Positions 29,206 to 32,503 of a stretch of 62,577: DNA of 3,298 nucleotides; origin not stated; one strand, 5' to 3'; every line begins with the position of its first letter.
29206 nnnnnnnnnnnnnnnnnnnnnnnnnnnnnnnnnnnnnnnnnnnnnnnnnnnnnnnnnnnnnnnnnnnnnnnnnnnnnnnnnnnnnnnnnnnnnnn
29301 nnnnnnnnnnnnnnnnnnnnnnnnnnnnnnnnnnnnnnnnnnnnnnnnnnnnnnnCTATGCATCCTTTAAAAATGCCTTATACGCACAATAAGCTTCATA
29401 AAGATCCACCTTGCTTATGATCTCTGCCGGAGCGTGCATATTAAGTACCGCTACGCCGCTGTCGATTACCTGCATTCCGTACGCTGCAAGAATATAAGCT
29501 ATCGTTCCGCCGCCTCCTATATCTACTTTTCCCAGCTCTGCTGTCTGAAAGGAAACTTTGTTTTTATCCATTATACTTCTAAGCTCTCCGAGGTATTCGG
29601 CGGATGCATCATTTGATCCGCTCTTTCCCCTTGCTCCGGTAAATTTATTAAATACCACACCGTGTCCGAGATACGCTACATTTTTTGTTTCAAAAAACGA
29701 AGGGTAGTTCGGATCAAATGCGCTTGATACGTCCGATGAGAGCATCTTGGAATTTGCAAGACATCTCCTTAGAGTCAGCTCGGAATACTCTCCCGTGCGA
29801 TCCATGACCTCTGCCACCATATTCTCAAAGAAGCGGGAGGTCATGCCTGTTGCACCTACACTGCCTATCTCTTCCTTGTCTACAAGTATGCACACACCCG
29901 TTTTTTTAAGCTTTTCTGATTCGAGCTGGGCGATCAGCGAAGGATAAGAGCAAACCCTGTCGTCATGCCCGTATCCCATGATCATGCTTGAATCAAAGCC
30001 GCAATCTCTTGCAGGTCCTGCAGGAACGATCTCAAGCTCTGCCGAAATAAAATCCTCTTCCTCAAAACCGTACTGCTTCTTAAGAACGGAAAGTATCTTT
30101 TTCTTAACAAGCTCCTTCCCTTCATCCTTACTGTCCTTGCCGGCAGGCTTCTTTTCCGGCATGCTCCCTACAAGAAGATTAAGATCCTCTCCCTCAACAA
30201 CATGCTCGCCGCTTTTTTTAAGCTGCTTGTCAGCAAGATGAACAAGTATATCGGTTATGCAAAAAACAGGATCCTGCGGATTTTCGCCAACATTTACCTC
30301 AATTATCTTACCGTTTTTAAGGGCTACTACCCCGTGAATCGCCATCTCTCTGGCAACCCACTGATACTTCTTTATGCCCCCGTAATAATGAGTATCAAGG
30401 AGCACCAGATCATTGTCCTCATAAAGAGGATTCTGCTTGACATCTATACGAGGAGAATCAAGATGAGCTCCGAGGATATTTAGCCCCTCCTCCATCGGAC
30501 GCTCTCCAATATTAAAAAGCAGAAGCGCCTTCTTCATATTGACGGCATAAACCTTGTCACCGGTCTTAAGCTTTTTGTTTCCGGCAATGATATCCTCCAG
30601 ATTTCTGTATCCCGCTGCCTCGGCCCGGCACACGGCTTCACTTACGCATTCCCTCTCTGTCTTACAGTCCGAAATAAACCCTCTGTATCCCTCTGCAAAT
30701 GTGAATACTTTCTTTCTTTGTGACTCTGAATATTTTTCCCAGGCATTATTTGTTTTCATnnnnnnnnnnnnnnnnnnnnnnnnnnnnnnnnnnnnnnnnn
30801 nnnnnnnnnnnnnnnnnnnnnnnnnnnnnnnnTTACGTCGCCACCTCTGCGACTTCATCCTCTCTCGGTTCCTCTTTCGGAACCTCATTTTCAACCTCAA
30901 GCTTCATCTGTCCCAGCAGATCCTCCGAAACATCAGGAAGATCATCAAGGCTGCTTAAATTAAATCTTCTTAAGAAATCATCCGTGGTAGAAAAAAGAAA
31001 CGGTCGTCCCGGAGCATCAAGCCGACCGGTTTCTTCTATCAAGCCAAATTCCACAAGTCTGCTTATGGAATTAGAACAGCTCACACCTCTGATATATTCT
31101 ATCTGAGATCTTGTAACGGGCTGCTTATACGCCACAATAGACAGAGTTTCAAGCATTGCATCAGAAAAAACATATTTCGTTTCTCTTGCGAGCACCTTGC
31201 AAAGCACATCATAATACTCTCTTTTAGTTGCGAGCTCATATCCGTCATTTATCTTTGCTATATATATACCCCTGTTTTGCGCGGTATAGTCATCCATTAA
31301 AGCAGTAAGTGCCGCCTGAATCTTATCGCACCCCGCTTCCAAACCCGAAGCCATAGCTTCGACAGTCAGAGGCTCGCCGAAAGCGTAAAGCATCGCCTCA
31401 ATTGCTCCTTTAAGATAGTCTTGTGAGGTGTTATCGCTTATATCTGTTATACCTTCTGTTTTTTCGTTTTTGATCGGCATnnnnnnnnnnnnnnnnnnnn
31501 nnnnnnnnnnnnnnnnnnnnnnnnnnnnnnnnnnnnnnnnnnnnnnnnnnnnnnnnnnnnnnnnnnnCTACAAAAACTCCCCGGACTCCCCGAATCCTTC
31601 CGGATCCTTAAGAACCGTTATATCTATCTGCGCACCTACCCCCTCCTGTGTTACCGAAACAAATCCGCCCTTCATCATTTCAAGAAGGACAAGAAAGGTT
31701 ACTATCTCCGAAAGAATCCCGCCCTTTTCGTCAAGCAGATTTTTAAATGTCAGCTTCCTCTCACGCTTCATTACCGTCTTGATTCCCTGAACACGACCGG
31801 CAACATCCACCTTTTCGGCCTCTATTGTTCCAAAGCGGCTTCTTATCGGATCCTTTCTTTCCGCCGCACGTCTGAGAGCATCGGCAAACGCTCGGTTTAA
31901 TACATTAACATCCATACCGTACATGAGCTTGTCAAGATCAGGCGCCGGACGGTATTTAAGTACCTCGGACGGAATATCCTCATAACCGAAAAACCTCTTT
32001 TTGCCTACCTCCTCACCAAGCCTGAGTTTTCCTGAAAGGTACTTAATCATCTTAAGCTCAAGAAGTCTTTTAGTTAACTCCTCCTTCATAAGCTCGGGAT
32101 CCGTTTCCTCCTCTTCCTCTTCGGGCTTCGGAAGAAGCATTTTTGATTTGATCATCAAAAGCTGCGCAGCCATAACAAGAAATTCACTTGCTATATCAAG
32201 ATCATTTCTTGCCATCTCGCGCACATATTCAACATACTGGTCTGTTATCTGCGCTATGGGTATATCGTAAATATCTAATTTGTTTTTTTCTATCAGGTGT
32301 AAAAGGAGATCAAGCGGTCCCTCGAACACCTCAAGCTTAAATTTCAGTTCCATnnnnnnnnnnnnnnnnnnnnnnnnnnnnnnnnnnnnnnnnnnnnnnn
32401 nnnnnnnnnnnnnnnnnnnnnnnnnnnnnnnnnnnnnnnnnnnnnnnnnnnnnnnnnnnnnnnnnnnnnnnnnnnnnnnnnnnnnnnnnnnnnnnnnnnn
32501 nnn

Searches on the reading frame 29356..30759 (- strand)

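Call 10: search_protein_families(library=pfam, proteins=[window:29356-30759:-])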
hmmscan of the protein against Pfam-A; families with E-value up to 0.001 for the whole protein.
window:29356-30759:- (467 aa): 1 family
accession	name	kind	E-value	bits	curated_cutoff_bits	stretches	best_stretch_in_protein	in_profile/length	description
PF02127.20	Peptidase_M18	-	4.5e-88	296.4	24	1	28-463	1-431/432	Aminopeptidase I zinc metalloprotease (M18)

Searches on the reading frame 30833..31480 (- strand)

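Call 10: search_protein_families(library=pfam, proteins=[window:30833-31480:-])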
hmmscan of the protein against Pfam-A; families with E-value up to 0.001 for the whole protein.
window:30833-31480:- (215 aa): 1 family
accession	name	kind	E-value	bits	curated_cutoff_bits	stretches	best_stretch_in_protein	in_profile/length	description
PF04079.22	SMC_ScpB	-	1.1e-52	178.3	27.4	1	26-183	2-159/160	Segregation and condensation complex subunit ScpB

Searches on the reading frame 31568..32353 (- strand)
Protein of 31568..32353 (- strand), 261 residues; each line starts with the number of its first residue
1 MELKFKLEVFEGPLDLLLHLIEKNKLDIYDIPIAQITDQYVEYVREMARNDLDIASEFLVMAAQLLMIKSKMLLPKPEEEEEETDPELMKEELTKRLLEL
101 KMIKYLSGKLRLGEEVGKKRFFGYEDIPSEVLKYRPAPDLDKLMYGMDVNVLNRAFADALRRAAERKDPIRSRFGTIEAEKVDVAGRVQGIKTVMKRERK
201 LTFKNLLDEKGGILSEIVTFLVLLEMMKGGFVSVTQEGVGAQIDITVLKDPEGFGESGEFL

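Call 9: find_related_loci(query=window:31568-32353:-, collection=genome_contigs, flank=3000)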
Query window:31568-32353:- (261 aa) in genome_contigs; peptide patterns used: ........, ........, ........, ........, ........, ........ (x = any residue, [..] = any of these).
533 stretches matched a pattern; 12 encode a relative of the query (tblastn E <= 1e-3); 12 distinct loci.
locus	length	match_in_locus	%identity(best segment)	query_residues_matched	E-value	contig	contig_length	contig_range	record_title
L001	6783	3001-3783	86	1-261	5e-144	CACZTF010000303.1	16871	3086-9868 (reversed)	MAG: uncultured Lachnospiraceae bacterium isolate RUG12930 genome assembly, contig: RUG12930_asm_303, whole genome shotg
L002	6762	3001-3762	45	1-258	6e-52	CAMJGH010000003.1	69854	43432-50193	MAG: uncultured Lachnospiraceae bacterium isolate SRR12081295_bin.87_metaWRAP_v1.3_MAG genome assembly, contig: ERZ12289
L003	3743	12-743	41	5-258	2e-42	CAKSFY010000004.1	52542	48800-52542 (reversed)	MAG: uncultured Clostridia bacterium isolate REFINED_METABAT215_TOP10_CONTIGS_1500_ASSEMBLY_K77_MERGED__Hadza_PheChl_Fib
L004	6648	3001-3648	43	2-228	4e-38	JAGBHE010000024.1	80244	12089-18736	MAG: Clostridia bacterium isolate RGIG9115 Water_deer_Rectum.Co__c329800, whole genome shotgun sequence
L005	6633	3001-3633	44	5-228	6e-38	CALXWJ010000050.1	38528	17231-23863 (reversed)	MAG: uncultured Clostridia bacterium isolate E0_DP__bin142 genome assembly, contig: E0_DP__k127_2945928, whole genome sh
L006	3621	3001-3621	42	5-222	2e-34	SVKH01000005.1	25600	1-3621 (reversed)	MAG: Oscillospiraceae bacterium isolate SIG456 NODE_37958_length_25600_cov_2.168374, whole genome shotgun sequence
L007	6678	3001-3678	37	2-238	1e-29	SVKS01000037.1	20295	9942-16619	MAG: Oscillospiraceae bacterium isolate SIG467 NODE_13653_length_20295_cov_1.177955, whole genome shotgun sequence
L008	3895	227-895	37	4-236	3e-29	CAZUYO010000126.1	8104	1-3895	MAG TPA_asm: uncultured Thermodesulfobacteriota bacterium isolate SRP162660_co1_48 genome assembly, contig: NODE_8949_le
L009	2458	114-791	37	2-238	2e-29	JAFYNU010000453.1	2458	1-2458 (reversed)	MAG: Clostridia bacterium isolate RGIG7259 Water_buffalos_Cecum-4__c724833, whole genome shotgun sequence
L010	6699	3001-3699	38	3-245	2e-28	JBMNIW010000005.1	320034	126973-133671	MAG: Clostridia bacterium isolate SBF912LR0HQ0060 contig_39419, whole genome shotgun sequence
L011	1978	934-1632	39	3-245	3e-23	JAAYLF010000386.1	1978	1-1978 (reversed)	MAG: Clostridiaceae bacterium isolate AS15tlH2ME_177 177112_AS15, whole genome shotgun sequence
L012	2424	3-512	32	53-234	2e-10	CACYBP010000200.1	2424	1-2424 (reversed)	MAG: Ruminococcaceae bacterium isolate RUG11797 genome assembly, contig: RUG11797_asm_200, whole genome shotgun sequence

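Call 10: search_protein_families(library=pfam, proteins=[window:31568-32353:-])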
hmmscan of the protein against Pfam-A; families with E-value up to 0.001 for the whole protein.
window:31568-32353:- (261 aa): 1 family
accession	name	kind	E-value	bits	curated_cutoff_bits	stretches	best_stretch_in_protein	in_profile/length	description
PF02616.19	SMC_ScpA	-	1.6e-28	100.7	24.6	1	20-247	1-231/232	Segregation and condensation protein ScpA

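Call 21: find_homologous_proteins(query=window:31568-32353:-, max_evalue=1e-40)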
Query window:31568-32353:- (261 aa): 5985 proteins with E <= 1e-40 among 8000 candidates; the best 120 are listed.
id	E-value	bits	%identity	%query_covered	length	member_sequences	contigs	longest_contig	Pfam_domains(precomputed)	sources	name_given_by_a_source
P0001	3.5e-157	540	98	100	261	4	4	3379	PF02616.20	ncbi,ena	-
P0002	3.0e-149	514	91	100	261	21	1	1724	PF02616.20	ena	-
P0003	3.0e-145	501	89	100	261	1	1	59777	PF02616.20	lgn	-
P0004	1.6e-140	485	86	100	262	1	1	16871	PF02616.20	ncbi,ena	-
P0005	1.3e-138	479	87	100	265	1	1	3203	PF02616.20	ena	-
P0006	2.2e-109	383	71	100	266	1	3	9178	PF02616.20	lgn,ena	-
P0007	9.9e-109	381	69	100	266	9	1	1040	PF02616.20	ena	-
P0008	1.7e-102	361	68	100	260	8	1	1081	PF02616.20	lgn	-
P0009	5.1e-102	359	68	100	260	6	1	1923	PF02616.20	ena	-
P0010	1.3e-92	328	88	61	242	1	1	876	PF00809.29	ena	-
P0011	2.8e-91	324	62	100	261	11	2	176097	PF02616.20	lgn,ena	-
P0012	1.3e-88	315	63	100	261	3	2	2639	PF02616.20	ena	-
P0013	5.5e-68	248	53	97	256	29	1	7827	PF02616.20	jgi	jgi:segregation and condensation protein A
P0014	4.7e-67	245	49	100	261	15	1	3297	PF02616.20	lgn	-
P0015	2.1e-66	243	52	97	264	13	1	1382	PF02616.20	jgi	jgi:segregation and condensation protein A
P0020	1.3e-64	237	49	98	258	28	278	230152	PF02616.20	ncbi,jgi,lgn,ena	jgi:segregation and condensation protein A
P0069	5.9e-62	228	48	100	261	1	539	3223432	PF02616.20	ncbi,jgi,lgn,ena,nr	ncbi:MAG: segregation/condensation protein A [Blautia sp.]|nr:segregation/condensation protein A [Cl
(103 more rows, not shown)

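Call 22: find_encoding_contigs(protein=P0003, flank=2500, max_places=2)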
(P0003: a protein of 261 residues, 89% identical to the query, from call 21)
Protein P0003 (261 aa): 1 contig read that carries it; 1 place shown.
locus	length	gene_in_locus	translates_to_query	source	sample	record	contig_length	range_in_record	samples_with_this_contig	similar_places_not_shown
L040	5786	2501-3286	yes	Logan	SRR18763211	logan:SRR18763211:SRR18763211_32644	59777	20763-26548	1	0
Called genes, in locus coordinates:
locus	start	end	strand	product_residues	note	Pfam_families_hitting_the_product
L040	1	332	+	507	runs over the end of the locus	PF00672:HAMP, PF00512:HisKA, PF02518:HATPase_c, PF14501:HATPase_c_5 (weak)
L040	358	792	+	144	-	PF00583:Acetyltransf_1, PF13673:Acetyltransf_10, PF13508:Acetyltransf_7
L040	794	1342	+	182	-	-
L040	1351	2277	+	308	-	PF03631:Virul_fac_BrkB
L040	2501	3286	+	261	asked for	PF02616:SMC_ScpA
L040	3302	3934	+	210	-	PF04079:SMC_ScpB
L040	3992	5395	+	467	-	PF02127:Peptidase_M18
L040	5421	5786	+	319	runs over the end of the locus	PF06325:PrmA, PF05175:MTS, PF13489:Methyltransf_23 (faint), PF08242:Methyltransf_12 (weak), PF13649:Methyltransf_25 (weak), PF13847:Methyltransf_31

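Call 23: find_encoding_contigs(protein=P0006, flank=2500, max_places=3)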
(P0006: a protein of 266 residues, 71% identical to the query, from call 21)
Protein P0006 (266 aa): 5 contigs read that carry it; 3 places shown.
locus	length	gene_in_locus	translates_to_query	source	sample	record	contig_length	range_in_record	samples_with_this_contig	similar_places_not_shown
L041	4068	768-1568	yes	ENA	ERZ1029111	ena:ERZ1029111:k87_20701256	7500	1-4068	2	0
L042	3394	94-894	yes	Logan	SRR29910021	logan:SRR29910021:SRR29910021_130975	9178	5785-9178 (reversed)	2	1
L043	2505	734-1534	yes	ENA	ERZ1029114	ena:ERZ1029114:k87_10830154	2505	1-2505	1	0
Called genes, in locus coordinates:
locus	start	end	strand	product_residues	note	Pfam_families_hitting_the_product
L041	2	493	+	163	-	?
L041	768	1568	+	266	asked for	PF02616:SMC_ScpA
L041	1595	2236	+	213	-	PF04079:SMC_ScpB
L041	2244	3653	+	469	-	PF02127:Peptidase_M18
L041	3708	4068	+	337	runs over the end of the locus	PF06325:PrmA, PF05175:MTS, PF13847:Methyltransf_31, PF13649:Methyltransf_25 (weak)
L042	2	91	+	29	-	?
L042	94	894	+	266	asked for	PF02616:SMC_ScpA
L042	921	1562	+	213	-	PF04079:SMC_ScpB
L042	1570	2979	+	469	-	PF02127:Peptidase_M18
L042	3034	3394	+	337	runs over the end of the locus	PF06325:PrmA, PF05175:MTS, PF13847:Methyltransf_31, PF13649:Methyltransf_25 (weak)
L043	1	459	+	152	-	?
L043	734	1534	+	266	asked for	PF02616:SMC_ScpA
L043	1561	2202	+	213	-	PF04079:SMC_ScpB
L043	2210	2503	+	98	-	?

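Call 24: find_encoding_contigs(protein=P0011, flank=2500, max_places=2)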
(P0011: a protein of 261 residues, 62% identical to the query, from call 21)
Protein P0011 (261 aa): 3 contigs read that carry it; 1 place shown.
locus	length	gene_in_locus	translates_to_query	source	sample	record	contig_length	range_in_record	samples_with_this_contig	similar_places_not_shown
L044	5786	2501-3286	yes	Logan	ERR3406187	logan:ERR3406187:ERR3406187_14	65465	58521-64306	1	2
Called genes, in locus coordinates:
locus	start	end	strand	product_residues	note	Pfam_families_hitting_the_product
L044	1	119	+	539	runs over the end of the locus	PF00672:HAMP (weak), PF00512:HisKA, PF02518:HATPase_c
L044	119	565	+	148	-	PF00583:Acetyltransf_1, PF13673:Acetyltransf_10, PF13508:Acetyltransf_7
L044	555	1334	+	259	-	-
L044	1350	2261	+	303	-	PF03631:Virul_fac_BrkB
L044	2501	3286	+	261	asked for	PF02616:SMC_ScpA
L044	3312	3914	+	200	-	PF04079:SMC_ScpB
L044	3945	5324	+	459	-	PF02127:Peptidase_M18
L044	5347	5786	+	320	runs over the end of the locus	PF06325:PrmA, PF13649:Methyltransf_25 (faint), PF05175:MTS (weak)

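Call 25: find_encoding_contigs(protein=P0012, flank=2500, max_places=2)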
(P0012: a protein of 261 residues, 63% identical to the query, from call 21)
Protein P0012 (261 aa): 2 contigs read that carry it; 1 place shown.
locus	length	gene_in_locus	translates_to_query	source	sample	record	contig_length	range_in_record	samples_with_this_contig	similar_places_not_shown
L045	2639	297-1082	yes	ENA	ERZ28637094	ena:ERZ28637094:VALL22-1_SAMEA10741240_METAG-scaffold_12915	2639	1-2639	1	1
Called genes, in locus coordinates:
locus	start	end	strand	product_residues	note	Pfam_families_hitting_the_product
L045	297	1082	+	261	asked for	PF02616:SMC_ScpA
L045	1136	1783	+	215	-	PF04079:SMC_ScpB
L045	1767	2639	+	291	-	?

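Call 26: find_encoding_contigs(protein=P0005, flank=2500, max_places=2)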
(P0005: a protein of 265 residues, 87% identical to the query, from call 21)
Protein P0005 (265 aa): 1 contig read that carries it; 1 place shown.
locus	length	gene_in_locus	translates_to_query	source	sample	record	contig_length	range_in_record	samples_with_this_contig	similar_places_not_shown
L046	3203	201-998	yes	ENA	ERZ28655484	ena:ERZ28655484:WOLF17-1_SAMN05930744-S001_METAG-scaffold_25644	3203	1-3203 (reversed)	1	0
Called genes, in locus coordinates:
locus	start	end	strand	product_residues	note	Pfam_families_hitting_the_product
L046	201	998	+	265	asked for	PF02616:SMC_ScpA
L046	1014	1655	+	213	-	PF04079:SMC_ScpB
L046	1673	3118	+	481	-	-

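Call 27: find_encoding_contigs(protein=P0009, flank=2500, max_places=2)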
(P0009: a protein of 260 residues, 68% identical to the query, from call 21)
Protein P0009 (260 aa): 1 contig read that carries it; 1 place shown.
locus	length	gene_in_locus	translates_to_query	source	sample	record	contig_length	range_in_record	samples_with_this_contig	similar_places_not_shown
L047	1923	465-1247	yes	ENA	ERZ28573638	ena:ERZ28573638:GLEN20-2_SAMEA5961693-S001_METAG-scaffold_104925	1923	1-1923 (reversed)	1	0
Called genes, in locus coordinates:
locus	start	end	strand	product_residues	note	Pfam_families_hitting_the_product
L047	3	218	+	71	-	?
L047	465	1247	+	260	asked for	PF02616:SMC_ScpA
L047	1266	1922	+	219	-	?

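Call 29: find_encoding_contigs(protein=P0013, flank=2500, max_places=2)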
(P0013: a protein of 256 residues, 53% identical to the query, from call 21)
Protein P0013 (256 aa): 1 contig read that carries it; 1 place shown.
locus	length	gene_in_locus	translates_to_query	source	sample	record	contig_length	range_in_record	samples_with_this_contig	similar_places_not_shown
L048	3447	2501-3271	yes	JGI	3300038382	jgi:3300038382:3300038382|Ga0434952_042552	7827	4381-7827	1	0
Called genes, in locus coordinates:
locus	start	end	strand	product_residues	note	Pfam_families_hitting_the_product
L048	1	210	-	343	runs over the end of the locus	PF00793:DAHP_synth_1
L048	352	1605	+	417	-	PF00768:Peptidase_S11, PF13354:Beta-lactamase2, PF07943:PBP5_C (weak)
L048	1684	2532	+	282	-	PF00149:Metallophos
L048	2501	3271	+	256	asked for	PF02616:SMC_ScpA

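Call 30: find_encoding_contigs(protein=P0020, flank=2500, max_places=2)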
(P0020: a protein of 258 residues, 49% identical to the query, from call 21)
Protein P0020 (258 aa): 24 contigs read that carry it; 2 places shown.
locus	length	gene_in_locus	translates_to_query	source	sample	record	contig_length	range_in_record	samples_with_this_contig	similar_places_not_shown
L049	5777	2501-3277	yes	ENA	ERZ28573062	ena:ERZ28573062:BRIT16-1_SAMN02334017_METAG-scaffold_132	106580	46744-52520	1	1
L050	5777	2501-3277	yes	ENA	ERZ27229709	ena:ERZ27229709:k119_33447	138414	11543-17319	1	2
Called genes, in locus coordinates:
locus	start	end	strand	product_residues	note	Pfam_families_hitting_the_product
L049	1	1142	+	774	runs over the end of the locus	PF08486:SpoIID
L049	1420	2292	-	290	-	PF03631:Virul_fac_BrkB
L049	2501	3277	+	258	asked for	PF02616:SMC_ScpA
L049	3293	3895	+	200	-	PF04079:SMC_ScpB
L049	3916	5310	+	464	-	PF02127:Peptidase_M18, PF05343:Peptidase_M42 (faint)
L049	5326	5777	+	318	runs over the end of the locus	PF06325:PrmA, PF05175:MTS, PF08241:Methyltransf_11 (weak), PF08242:Methyltransf_12 (weak), PF13649:Methyltransf_25, PF13847:Methyltransf_31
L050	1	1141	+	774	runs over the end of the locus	PF08486:SpoIID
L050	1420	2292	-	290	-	PF03631:Virul_fac_BrkB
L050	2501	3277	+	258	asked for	PF02616:SMC_ScpA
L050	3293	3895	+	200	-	PF04079:SMC_ScpB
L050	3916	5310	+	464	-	PF02127:Peptidase_M18, PF05343:Peptidase_M42 (faint)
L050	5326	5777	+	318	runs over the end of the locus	PF06325:PrmA, PF05175:MTS, PF08241:Methyltransf_11 (weak), PF08242:Methyltransf_12 (weak), PF13649:Methyltransf_25, PF13847:Methyltransf_31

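Call 31: find_encoding_contigs(protein=P0069, flank=2500, max_places=1)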
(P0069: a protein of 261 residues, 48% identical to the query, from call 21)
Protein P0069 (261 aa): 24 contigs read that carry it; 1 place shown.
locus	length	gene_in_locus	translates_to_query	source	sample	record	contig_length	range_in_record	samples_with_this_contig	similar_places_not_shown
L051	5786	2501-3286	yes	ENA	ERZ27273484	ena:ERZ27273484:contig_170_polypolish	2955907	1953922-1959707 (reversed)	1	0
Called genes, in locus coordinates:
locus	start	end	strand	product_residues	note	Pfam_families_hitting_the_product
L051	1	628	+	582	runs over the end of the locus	PF00664:ABC_membrane, PF00005:ABC_tran, PF02463:SMC_N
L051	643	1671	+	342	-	PF00994:MoCF_biosynth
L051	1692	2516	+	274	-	PF00149:Metallophos, PF12850:Metallophos_2 (weak)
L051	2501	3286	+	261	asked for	PF02616:SMC_ScpA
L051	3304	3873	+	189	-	PF04079:SMC_ScpB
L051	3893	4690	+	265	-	PF00882:Zn_dep_PLPC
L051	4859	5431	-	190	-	PF07155:ECF-ribofla_trS (weak), PF12822:ECF_trnsprt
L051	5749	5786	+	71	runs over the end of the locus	-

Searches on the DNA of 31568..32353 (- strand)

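Call 12: search_rna_families(sources=[L001, L002, L003, L004, L005, L006, L007, L008, L009, L010, L011, L012], threshold=gathering)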
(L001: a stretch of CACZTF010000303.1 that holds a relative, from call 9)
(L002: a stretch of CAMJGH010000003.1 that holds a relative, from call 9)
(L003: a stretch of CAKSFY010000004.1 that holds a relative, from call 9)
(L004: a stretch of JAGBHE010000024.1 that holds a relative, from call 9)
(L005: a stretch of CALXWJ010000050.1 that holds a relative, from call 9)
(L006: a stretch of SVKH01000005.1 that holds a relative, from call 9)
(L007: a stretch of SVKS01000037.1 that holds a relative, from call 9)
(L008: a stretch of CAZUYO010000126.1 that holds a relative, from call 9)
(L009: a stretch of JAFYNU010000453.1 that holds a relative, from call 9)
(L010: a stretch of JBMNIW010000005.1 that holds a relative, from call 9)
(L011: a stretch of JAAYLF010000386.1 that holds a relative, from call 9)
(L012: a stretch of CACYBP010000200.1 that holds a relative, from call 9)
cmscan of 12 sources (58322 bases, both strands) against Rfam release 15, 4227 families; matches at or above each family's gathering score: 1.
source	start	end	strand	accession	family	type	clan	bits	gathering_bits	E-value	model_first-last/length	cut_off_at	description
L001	2664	2844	-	RF00013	6S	Gene;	-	82.5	46.4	8.5e-15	1-187/187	no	6S / SsrS RNA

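Call 28: search_rna_families(sources=[L040, L041, L042, L043, L044, L045, L046, L047], threshold=gathering)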
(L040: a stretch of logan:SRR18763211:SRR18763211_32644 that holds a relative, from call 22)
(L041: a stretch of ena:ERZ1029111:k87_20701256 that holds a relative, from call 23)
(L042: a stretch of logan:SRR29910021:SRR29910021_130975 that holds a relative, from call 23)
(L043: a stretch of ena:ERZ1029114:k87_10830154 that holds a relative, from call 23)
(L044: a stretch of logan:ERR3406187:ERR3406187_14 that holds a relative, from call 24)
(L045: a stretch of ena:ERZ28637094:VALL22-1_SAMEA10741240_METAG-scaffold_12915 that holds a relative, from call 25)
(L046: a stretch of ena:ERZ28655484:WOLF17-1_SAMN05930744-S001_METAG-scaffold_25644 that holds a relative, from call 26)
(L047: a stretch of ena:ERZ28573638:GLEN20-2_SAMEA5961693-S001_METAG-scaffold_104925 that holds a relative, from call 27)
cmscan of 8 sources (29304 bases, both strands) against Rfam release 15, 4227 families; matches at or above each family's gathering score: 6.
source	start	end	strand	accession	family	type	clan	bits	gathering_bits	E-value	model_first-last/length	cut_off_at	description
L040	2280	2461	-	RF00013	6S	Gene;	-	73.5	46.4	6e-13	1-187/187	no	6S / SsrS RNA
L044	2256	2434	-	RF00013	6S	Gene;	-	72.1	46.4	1.3e-12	1-187/187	no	6S / SsrS RNA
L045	52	230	-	RF00013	6S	Gene;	-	70.2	46.4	3.8e-12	1-187/187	no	6S / SsrS RNA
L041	507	685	-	RF00013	6S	Gene;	-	65.9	46.4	3.9e-11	1-187/187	no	6S / SsrS RNA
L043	473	651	-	RF00013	6S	Gene;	-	65.9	46.4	3.9e-11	1-187/187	no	6S / SsrS RNA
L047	221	401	-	RF00013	6S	Gene;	-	65.9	46.4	3.9e-11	1-187/187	no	6S / SsrS RNA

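Call 40: search_rna_families(sources=[L046, L048, L049, L051], threshold=gathering)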
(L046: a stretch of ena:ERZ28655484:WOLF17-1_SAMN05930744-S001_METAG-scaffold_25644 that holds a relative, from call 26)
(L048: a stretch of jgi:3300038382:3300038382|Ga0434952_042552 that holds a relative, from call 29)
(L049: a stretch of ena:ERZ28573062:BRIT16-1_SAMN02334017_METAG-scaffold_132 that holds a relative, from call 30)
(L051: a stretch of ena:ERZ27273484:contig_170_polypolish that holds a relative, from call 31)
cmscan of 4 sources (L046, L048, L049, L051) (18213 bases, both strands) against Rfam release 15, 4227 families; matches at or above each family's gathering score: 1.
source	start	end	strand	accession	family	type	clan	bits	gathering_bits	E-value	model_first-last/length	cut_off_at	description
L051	5500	5597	-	RF01831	THF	Cis-reg; riboswitch;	-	82.9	36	3.3e-18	1-99/99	no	THF (Tetrahydrofolate) riboswitch aptamer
